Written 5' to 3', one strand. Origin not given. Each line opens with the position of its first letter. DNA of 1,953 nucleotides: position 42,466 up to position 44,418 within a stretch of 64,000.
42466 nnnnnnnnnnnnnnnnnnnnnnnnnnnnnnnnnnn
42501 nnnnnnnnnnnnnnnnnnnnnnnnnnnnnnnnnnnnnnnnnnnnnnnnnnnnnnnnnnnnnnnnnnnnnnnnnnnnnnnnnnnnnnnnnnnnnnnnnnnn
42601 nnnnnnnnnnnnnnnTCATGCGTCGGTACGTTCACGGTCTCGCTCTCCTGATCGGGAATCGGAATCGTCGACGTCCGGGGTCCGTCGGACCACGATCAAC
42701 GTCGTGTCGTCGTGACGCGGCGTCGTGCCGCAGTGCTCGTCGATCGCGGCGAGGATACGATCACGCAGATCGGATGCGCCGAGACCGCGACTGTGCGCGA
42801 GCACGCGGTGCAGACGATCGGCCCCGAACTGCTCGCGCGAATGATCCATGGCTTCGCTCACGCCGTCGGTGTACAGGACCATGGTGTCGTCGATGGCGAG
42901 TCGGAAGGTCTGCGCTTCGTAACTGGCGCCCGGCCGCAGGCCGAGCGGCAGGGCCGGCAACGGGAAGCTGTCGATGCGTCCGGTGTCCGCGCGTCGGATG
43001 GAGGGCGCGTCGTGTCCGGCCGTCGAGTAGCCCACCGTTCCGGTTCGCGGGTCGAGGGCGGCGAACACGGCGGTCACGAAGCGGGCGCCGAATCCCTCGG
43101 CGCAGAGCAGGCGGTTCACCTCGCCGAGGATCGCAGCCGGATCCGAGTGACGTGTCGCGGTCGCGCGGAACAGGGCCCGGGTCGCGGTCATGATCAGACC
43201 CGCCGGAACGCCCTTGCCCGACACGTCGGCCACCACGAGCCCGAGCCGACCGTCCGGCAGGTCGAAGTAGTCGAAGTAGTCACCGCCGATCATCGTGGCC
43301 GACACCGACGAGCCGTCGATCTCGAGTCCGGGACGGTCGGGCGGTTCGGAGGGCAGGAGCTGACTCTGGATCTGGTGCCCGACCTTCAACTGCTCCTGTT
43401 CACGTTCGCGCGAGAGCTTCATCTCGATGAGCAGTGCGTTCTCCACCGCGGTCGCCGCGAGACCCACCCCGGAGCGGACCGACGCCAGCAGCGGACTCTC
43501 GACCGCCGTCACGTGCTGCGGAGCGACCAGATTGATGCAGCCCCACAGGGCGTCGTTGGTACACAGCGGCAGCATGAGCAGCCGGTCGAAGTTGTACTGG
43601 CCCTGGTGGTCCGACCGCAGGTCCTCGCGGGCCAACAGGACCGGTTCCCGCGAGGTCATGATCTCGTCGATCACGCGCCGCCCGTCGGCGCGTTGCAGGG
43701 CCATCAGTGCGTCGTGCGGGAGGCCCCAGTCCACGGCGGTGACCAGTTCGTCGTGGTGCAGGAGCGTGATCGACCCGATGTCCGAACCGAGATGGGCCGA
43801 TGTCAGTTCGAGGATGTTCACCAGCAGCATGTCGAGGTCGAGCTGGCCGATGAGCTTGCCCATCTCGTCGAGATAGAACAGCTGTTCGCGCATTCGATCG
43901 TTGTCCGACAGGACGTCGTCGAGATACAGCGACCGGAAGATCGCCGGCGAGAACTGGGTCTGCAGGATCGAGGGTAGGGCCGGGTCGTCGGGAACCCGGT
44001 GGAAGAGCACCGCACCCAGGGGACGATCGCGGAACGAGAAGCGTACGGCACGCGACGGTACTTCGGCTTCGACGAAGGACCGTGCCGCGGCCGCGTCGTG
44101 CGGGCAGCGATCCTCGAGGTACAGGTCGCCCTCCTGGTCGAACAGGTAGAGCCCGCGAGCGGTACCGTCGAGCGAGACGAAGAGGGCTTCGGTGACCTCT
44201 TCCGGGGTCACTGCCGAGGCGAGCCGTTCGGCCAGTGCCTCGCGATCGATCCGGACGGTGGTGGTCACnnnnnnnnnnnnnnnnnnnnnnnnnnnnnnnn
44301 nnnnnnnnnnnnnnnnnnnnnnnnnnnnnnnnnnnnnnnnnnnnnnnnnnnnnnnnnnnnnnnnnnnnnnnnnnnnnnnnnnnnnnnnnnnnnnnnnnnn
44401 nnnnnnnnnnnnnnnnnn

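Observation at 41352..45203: HDOD, GAF-PP2C phosphatase and STAS partner-switching module without cognate kinase or sigma factor, ending in a patatin phospholipase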

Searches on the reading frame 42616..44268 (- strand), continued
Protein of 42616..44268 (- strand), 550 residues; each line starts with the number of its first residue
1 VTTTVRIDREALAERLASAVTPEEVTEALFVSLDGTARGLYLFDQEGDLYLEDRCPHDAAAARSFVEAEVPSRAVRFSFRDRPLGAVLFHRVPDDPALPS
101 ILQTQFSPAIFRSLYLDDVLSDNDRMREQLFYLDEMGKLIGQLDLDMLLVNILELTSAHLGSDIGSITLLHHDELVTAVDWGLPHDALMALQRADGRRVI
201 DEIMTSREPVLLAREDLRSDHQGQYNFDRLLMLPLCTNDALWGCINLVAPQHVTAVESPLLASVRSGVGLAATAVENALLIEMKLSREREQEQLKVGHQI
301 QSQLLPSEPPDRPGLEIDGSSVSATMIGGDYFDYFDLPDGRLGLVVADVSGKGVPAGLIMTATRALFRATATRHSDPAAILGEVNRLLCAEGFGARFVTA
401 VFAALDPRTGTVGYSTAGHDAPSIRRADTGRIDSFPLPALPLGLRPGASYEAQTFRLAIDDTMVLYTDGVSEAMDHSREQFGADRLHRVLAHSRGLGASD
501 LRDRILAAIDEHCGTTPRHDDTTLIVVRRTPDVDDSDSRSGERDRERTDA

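Call 21: list_cluster_members(proteins=[P0002, P0013, P0017, P0020, P0024, P0027, P0029, P0030])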
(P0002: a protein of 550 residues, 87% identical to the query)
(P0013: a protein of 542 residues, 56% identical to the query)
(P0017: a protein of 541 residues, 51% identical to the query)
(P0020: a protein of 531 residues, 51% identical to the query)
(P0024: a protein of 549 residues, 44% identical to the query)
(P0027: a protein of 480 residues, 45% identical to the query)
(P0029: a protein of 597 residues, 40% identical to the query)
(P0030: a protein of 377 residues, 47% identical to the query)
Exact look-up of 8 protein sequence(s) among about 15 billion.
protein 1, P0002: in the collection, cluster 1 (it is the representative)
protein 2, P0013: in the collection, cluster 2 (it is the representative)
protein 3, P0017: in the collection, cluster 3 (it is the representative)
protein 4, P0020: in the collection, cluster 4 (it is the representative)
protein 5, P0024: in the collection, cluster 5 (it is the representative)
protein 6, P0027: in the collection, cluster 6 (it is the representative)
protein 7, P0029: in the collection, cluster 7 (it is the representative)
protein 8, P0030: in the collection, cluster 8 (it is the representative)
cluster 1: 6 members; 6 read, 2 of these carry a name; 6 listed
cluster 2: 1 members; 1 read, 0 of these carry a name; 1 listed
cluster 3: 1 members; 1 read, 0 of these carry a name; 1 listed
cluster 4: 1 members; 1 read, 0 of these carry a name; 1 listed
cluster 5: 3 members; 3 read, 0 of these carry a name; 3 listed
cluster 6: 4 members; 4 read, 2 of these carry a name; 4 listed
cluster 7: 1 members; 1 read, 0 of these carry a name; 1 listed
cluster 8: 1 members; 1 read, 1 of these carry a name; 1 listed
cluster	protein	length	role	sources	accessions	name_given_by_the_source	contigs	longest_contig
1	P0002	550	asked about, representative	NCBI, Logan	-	-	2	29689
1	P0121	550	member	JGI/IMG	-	serine phosphatase RsbU (regulator of sigma subunit)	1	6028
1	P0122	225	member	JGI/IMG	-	sigma-B regulation protein RsbU (phosphoserine phosphatase)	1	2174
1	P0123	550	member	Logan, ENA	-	-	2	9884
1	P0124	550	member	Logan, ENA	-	-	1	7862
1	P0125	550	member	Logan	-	-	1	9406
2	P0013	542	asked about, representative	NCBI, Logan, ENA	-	-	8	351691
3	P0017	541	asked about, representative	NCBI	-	-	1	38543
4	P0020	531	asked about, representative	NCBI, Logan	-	-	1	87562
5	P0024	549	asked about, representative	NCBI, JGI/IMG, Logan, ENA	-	-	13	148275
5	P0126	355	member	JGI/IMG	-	-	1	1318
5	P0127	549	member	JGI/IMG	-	-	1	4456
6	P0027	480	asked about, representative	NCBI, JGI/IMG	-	GAF domain-containing protein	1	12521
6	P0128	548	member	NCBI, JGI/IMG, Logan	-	serine phosphatase RsbU (regulator of sigma subunit)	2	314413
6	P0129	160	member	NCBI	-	-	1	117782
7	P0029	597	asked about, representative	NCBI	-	-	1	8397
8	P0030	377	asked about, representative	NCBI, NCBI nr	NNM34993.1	MAG: GAF domain-containing protein, partial [Gemmatimonadetes bacterium] | GAF domain-containing protein [Gemmatimonadota bacterium]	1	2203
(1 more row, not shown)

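Call 25: search_protein_families(library=ncbifam, proteins=[window:42616-44268:-], max_evalue=0.01)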
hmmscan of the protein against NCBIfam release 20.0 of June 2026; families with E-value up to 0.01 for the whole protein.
window:42616-44268:- (550 aa): 3 families
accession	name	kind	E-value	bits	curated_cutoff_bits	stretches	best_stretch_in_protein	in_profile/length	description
NF045505.1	RR_RssB_Pseudo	equivalog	9e-15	54.6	700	1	283-475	145-343/394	two-component system response regulator RssB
TIGR02865.1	spore_II_E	equivalog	6.9e-10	37.6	490.8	1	326-528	565-762/764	stage II sporulation protein E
NF038263.1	prot_phos_SiaA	equivalog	1.2e-09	37.3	700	1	326-528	448-656/658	biofilm regulation protein phosphatase SiaA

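Call 33: search_solved_structures(query=window:42616-44268:-, max_evalue=0.001)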
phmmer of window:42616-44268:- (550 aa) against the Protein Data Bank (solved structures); distinct sequences matched with E-value up to 0.001: 4.
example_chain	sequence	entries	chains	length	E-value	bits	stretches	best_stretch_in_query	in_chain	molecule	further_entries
3es2_A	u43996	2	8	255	1e-14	57.5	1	282-475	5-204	Probable two-component response regulator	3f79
3eq2_A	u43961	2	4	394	1.8e-14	56.7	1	282-475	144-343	Probable two-component response regulator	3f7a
3ke6_A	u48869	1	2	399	5.4e-13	51.9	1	313-529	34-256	Protein Rv1364c/MT1410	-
6k4e_A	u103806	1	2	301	1.7e-07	33.7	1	325-527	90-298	Putative serine phosphatase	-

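Call 47: search_protein_families(library=pfam, proteins=[L038:2183-2656:+, L041:2136-2714:+, L039:2195-2713:+, L020:5522-6040:+, L022:4676-5122:+, L018:10798-11355:+, L018:11816-12289:+, L034:218-772:+, L017:3253-3858:+, L015:6388-6897:+], max_evalue=0.001)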
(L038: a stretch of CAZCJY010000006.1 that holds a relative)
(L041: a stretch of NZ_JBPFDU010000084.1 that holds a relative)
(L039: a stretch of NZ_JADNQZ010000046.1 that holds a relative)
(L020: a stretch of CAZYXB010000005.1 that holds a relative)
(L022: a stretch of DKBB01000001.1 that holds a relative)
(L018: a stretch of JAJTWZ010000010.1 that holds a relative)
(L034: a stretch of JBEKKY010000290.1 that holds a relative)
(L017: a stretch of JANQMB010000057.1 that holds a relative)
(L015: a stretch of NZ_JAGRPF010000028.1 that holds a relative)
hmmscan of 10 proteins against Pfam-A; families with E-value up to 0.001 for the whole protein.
L038:2183-2656:+ (158 aa): 2 families
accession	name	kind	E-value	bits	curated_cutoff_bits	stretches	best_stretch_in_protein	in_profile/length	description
PF13581.12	HATPase_c_2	-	9.7e-26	90.7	27.4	1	41-155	8-127/127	Histidine kinase-like ATPase domain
PF02518.31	HATPase_c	-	1.8e-07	32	26.4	1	65-138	5-85/111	Histidine kinase-, DNA gyrase B-, and HSP90-like ATPase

L041:2136-2714:+ (193 aa): 2 families
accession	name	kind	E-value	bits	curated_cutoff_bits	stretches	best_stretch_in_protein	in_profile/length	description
PF13581.12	HATPase_c_2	-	5.1e-25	88.4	27.4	1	74-190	8-127/127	Histidine kinase-like ATPase domain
PF02518.31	HATPase_c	-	3e-07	31.3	26.4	1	98-177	5-93/111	Histidine kinase-, DNA gyrase B-, and HSP90-like ATPase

L039:2195-2713:+ (173 aa): 2 families
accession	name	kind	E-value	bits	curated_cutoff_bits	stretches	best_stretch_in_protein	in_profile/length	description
PF13581.12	HATPase_c_2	-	7.2e-25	87.9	27.4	1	55-170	8-127/127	Histidine kinase-like ATPase domain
PF02518.31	HATPase_c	-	1.8e-07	32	26.4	1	79-153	5-85/111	Histidine kinase-, DNA gyrase B-, and HSP90-like ATPase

L020:5522-6040:+ (173 aa): 0 families

L022:4676-5122:+ (149 aa): 4 families
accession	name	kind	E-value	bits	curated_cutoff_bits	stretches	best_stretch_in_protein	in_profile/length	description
PF07366.18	SnoaL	-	5e-19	68.8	28.4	1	22-140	8-126/126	SnoaL-like polyketide cyclase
PF12680.13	SnoaL_2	-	2e-13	51.2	27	1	23-126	6-101/102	SnoaL-like domain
PF13577.12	SnoaL_4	-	0.00018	22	24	1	8-80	3-76/126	SnoaL-like domain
PF14534.12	DUF4440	-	0.0003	21.6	25.2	1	14-110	1-96/107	Domain of unknown function (DUF4440)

L018:10798-11355:+ (186 aa): 0 families

L018:11816-12289:+ (158 aa): 2 families
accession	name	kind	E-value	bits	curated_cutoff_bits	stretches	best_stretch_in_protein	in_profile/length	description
PF13581.12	HATPase_c_2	-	6.5e-24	84.8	27.4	1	30-154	2-127/127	Histidine kinase-like ATPase domain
PF02518.31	HATPase_c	-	1.9e-05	25.5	26.4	1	58-133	4-82/111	Histidine kinase-, DNA gyrase B-, and HSP90-like ATPase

L034:218-772:+ (185 aa): 0 families

L017:3253-3858:+ (202 aa): 0 families

L015:6388-6897:+ (170 aa): 0 families

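Call 59: search_protein_families(library=padloc, proteins=[window:42616-44268:-], max_evalue=0.01)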
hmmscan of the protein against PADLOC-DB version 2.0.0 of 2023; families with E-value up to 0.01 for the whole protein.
window:42616-44268:- (550 aa): 0 families

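Call 61: predict_structure(alignment_id=A1)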
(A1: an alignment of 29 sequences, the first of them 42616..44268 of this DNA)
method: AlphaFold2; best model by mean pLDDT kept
length: 550 residues; sequences in the alignment: 29
mean_pLDDT: 89.0   pTM: 0.57
mean pLDDT of the five models: 89.0, 88.1, 87.1, 85.4, 83.3
residues with pLDDT >= 90: 345; 70-90: 178; 50-70: 19; < 50: 8
segments of 3 or more residues with pLDDT < 50: none
pLDDT, mean of each block of 10 residues (from residue 1): 69 92 94 89 92 92 86 92 94 89 95 89 80 81 87 94 95 92 91 90 91 87 79 94 95 84 87 90 79 74 84 94 80 96 96 85 93 97 97 91 95 96 95 92 95 96 95 93 94 94 97 90 96 59 51
secondary structure, 60 per line:
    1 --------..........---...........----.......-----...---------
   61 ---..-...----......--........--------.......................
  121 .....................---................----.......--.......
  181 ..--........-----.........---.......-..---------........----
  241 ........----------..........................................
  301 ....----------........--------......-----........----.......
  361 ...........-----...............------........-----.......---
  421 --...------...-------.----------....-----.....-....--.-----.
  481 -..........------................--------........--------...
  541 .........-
elements in order: H9-18 H22-32 E37-43 E49-51 E74-79 E82-89 H98-141 H145-160 E165-171 E174-182 H185-190 H199-206 E210-213 E229-236 E241-248 H259-304 E315-322 E331-336 E342-349 H354-371 H377-391 E398-405 E411-417 E423-425 E432-434 E453-456 E462-466 H468-471 H482-491 H498-513 E522-529 H538-549

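Call 64: fold_search(model_id=the predicted structure, library=pdb)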
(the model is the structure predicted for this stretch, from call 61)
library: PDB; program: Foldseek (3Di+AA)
matches with E <= 10: 938; with E <= 0.001: 244
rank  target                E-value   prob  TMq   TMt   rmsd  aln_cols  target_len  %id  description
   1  3f79_B                1.3e-14  1.00  0.37  0.83   3.8       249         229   24  Structure of pseudo-centered cell crystal form of the C-terminal phosphatase domain of P. aeruginosa RssB (released 2009-11-24)
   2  3f79_F                2.0e-14  1.00  0.36  0.78   4.2       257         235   24  Structure of pseudo-centered cell crystal form of the C-terminal phosphatase domain of P. aeruginosa RssB (released 2009-11-24)
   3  3eq2_B                2.9e-14  1.00  0.39  0.55   4.8       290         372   24  Structure of Hexagonal Crystal form of Pseudomonas aeruginosa RssB (released 2009-10-20)
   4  3f79_D                3.0e-14  1.00  0.37  0.82   3.8       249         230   24  Structure of pseudo-centered cell crystal form of the C-terminal phosphatase domain of P. aeruginosa RssB (released 2009-11-24)
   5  3ke6_A                4.4e-14  1.00  0.35  0.53   3.1       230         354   30  The crystal structure of the RsbU and RsbW domains of Rv1364c from Mycobacterium tuberculosis (released 2010-11-10)
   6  3f7a_B                4.4e-14  1.00  0.38  0.54   7.6       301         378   24  Structure of Orthorhombic crystal form of Pseudomonas aeruginosa RssB (released 2009-11-24)
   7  3ke6_B                8.0e-14  1.00  0.35  0.54   3.3       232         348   29  The crystal structure of the RsbU and RsbW domains of Rv1364c from Mycobacterium tuberculosis (released 2010-11-10)
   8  3eq2_A                1.9e-13  1.00  0.37  0.54   4.6       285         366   24  Structure of Hexagonal Crystal form of Pseudomonas aeruginosa RssB (released 2009-10-20)
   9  3es2_A                2.1e-13  1.00  0.35  0.80   3.2       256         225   24  Structure of the C-terminal phosphatase domain of P. aeruginonsa RssB (released 2009-10-20)
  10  3f7a_A                2.5e-13  1.00  0.36  0.52   7.2       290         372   25  Structure of Orthorhombic crystal form of Pseudomonas aeruginosa RssB (released 2009-11-24)
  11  3f79_C                2.7e-13  1.00  0.36  0.82   3.8       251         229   24  Structure of pseudo-centered cell crystal form of the C-terminal phosphatase domain of P. aeruginosa RssB (released 2009-11-24)
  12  3f79_E                3.5e-13  1.00  0.37  0.82   3.2       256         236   23  Structure of pseudo-centered cell crystal form of the C-terminal phosphatase domain of P. aeruginosa RssB (released 2009-11-24)
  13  6k4e_B                3.7e-13  1.00  0.38  0.82   2.7       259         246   22  SiaA-PP2C domain of Pseudomonas aeruginosa (released 2019-06-26)
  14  3pu9_A                1.5e-12  1.00  0.37  0.81   2.9       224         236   17  Crystal structure of serine/threonine phosphatase Sphaerobacter thermophilus DSM 20745 (released 2010-12-22)
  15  6k4e_A                5.6e-12  1.00  0.40  0.86   2.9       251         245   24  SiaA-PP2C domain of Pseudomonas aeruginosa (released 2019-06-26)
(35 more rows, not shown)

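Call 75: list_cluster_members(proteins=[L006:6091-7995:-, L006:19488-20327:+, L006:1614-3134:+, L006:13948-15324:+, L074:7254-9749:-, L073:1599-4148:-, L007:4489-6969:-])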
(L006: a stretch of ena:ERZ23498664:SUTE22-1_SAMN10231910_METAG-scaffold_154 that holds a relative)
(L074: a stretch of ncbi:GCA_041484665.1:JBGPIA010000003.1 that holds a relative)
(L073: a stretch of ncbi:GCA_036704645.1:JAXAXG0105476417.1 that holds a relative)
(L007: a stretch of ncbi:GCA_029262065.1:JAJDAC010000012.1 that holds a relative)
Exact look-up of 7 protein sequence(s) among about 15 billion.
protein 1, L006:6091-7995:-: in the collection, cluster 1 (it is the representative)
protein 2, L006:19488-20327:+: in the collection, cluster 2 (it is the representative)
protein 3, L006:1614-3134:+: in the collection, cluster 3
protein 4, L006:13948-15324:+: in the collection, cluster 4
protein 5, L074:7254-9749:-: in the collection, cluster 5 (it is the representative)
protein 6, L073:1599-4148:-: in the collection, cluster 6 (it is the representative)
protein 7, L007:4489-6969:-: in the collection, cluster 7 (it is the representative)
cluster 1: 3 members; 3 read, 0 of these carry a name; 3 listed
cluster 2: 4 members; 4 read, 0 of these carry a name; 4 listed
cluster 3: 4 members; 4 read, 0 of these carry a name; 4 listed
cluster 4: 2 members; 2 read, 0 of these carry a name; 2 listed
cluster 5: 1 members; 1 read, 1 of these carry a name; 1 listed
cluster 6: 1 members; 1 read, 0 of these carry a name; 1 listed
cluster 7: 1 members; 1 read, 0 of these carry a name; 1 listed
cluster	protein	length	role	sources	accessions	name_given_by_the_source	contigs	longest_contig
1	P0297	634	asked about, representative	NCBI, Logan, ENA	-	-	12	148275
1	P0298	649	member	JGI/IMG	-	-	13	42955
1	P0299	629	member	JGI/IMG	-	-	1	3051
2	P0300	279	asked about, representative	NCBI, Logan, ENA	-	-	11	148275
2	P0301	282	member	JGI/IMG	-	-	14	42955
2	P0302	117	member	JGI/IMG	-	-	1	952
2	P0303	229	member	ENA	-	-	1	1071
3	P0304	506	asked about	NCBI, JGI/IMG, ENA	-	-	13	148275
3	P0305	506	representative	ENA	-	-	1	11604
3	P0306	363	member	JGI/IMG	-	-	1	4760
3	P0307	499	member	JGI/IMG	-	-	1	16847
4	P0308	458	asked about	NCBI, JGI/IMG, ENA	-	-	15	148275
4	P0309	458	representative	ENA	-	-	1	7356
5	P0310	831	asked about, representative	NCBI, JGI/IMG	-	leucyl-tRNA synthetase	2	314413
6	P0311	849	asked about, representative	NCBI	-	-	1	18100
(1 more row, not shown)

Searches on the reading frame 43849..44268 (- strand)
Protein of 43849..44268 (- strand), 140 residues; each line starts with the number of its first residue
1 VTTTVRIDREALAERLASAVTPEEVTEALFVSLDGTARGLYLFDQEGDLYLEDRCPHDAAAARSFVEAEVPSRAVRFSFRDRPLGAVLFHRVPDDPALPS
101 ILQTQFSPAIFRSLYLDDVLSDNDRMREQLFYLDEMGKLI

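Call 99: search_protein_representatives(protein=window:43849-44268:-)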
Query: 140 residues. Proteins with E-value up to 0.001 (for the whole library): 5; up to 1e-10: 0; up to 1e-30: 0. The best 5 are listed.
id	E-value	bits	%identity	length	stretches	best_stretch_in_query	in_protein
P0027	3.5e-08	50.0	35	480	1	25-140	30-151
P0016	7.2e-07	45.8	36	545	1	39-137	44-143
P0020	3.5e-05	40.3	41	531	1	71-140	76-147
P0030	3.6e-05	40.3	31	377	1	3-140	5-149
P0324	4.9e-05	39.8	26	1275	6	77-130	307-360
